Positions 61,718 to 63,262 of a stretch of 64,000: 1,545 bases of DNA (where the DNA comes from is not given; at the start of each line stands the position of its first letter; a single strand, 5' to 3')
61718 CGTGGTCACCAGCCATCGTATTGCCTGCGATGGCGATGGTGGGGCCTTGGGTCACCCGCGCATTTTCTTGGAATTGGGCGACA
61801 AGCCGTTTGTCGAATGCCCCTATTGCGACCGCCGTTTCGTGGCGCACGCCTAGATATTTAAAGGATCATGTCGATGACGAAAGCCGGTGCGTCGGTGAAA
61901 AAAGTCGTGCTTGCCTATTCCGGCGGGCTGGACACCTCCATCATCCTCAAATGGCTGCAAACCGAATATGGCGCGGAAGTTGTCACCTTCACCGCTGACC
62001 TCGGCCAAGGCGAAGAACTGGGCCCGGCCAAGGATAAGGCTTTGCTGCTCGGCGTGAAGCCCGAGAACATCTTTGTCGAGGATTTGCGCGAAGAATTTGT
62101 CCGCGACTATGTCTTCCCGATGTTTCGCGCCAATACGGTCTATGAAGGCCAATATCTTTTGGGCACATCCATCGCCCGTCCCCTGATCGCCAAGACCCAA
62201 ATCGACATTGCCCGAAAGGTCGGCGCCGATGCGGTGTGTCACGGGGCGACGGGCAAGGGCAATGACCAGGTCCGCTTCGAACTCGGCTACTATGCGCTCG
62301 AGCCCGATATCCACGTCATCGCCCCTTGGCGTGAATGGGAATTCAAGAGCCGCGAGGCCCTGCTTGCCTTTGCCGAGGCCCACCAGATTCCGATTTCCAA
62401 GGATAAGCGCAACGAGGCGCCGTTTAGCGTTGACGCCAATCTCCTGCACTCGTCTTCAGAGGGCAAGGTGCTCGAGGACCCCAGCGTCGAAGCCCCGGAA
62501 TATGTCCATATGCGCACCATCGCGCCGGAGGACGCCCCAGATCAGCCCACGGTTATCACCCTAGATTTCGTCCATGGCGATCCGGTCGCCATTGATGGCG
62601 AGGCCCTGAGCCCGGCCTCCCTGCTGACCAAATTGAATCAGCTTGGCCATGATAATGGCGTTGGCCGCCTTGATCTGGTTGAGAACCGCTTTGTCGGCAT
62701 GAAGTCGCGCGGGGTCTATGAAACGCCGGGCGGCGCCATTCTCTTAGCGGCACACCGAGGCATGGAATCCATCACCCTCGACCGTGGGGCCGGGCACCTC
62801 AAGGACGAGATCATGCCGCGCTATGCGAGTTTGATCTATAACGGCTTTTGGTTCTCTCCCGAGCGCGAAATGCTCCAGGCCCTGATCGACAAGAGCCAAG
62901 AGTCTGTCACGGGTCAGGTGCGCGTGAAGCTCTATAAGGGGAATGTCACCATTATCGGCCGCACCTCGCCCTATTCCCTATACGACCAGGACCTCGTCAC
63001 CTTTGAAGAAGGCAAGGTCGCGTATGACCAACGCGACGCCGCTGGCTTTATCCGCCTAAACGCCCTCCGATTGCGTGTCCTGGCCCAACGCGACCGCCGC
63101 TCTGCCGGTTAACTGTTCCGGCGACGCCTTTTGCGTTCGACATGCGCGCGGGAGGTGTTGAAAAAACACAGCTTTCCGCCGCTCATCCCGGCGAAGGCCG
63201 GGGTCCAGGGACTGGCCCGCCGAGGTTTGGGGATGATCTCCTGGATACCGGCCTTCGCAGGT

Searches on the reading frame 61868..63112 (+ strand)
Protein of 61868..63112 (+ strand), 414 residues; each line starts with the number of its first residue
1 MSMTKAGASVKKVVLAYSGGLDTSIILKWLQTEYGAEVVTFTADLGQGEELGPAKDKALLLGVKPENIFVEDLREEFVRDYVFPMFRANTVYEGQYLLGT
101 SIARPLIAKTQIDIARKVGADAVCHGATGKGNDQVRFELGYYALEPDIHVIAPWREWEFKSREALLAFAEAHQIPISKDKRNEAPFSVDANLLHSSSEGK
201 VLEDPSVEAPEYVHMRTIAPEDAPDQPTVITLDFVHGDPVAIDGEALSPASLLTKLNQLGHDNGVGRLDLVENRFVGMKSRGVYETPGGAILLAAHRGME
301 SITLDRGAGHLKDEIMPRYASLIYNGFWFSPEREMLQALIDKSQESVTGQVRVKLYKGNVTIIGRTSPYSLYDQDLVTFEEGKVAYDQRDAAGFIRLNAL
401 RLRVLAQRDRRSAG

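Call 53: search_protein_families(library=pfam, proteins=[window:61868-63112:+], max_evalue=0.00001)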
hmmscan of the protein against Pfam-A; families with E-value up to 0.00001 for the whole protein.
window:61868-63112:+ (414 aa): 2 families
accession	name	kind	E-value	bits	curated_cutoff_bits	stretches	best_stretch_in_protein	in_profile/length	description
PF20979.2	Arginosuc_syn_C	-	1.6e-80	270.2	27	1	186-404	1-218/219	Arginosuccinate synthase C-terminal domain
PF00764.25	Arginosuc_synth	-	2.9e-63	213.2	27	1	12-175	1-162/162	Arginosuccinate synthase N-terminal HUP domain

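Call 63: list_cluster_members(proteins=[window:61868-63112:+, window:18249-19445:-, window:36286-37179:-, window:54366-54968:+, window:21705-22529:+, window:19582-21090:-])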
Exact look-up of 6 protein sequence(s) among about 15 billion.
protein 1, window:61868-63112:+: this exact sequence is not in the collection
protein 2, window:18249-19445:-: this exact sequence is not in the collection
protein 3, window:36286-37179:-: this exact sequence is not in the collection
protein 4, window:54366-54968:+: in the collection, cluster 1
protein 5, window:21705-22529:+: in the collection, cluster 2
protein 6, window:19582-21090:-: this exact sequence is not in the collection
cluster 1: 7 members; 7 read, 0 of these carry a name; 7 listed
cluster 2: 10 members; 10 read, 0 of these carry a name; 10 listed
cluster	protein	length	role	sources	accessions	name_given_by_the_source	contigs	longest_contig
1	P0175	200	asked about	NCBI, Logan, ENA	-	-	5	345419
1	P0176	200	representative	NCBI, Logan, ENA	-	-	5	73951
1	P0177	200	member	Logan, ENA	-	-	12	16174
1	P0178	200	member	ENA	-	-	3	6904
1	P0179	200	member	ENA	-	-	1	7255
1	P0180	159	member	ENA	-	-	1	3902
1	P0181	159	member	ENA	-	-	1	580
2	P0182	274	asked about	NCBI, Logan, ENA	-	-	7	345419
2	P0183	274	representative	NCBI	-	-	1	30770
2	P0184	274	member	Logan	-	-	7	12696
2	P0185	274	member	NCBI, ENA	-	-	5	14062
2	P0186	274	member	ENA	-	-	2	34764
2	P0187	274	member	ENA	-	-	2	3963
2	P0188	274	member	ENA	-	-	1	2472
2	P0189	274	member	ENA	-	-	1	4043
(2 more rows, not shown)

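Call 64: find_homologous_proteins(query=window:61868-63112:+, max_evalue=1e-100)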
Query window:61868-63112:+ (414 aa): 8000 proteins with E <= 1e-100 among 8000 candidates; the best 120 are listed.
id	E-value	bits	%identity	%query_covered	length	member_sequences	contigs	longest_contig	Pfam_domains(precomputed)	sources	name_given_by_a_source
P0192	1.9e-250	849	90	99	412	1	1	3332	PF00764.26,PF20979.3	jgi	jgi:argininosuccinate synthase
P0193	2.5e-248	842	90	99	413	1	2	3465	PF00764.26,PF20979.3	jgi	jgi:argininosuccinate synthase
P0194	2.2e-247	839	91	97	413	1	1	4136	PF00764.26,PF20979.3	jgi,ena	-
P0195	2.6e-247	839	91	99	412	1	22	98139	PF00764.26,PF20979.3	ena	-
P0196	3.3e-247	838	90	98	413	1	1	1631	PF00764.26,PF20979.3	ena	-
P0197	3.5e-247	838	91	99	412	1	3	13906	PF00764.26,PF20979.3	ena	-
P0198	7.7e-247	837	90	98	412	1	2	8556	PF00764.26,PF20979.3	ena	-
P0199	9.3e-247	837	90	98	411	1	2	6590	PF00764.26,PF20979.3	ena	-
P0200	1.6e-246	836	88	99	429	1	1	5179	PF00764.26,PF20979.3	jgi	jgi:argininosuccinate synthase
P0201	1.8e-246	836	91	99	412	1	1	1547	PF00764.26,PF20979.3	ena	-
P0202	2.4e-246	835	91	99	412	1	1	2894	PF00764.26,PF20979.3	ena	-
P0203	3.7e-246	835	91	97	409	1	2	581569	PF00764.26,PF20979.3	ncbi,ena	-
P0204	3.9e-246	835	90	98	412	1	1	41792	PF00764.26,PF20979.3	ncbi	ncbi:MAG: argininosuccinate synthase [Caulobacteraceae bacterium]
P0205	7.3e-246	834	90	98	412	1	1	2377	PF00764.26,PF20979.3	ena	-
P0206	8.6e-246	834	90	99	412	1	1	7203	PF00764.26,PF20979.3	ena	-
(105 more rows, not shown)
